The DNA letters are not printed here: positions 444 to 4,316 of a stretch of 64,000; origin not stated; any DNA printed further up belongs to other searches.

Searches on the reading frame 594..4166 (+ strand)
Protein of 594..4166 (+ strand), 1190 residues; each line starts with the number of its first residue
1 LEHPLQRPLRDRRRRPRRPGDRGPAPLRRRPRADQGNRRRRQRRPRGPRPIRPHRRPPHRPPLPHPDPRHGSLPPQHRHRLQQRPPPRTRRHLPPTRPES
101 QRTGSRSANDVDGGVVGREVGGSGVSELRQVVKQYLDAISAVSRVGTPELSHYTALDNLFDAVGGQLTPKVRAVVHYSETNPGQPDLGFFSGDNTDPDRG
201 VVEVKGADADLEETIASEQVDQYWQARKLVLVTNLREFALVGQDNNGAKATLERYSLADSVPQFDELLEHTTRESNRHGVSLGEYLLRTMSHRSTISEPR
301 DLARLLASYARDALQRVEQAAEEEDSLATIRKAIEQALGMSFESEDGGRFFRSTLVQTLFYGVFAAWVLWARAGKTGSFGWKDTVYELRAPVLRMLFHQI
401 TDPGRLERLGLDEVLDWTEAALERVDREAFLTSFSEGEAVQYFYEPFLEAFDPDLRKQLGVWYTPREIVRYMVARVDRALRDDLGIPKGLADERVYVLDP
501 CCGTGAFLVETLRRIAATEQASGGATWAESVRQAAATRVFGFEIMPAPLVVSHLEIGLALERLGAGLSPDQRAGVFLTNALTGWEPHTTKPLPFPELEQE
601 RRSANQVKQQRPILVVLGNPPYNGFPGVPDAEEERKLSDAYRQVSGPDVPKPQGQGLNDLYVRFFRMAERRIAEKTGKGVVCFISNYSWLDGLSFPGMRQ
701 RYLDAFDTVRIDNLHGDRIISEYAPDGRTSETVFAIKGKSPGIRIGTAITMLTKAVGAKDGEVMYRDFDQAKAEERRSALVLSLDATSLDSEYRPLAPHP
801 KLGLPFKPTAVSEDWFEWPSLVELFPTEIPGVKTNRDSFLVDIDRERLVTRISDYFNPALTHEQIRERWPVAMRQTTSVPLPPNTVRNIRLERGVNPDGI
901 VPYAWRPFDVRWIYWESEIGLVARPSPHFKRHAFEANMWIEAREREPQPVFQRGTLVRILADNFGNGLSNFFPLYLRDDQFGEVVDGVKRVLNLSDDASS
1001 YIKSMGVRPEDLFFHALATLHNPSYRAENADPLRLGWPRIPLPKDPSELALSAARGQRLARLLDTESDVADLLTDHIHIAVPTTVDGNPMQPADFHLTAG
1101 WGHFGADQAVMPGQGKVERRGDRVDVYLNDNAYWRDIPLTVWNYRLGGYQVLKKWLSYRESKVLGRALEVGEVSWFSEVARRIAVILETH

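Call 22: search_protein_families(library=pfam, proteins=[window:594-4166:+], max_evalue=0.001)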
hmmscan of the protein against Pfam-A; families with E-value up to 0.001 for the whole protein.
window:594-4166:+ (1190 aa): 3 families
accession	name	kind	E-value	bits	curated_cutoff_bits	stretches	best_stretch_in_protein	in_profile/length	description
PF18135.7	Type_ISP_C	-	5.6e-44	151.1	25.9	1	823-1166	1-319/342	Type ISP C-terminal specificity domain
PF02384.22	N6_Mtase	-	9.5e-10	38.7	20.4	1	443-551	9-92/311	N-6 DNA Methylase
PF20473.4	MmeI_Mtase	-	0.00051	19.7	27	0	494-567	20-93/259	MmeI, DNA-methyltransferase domain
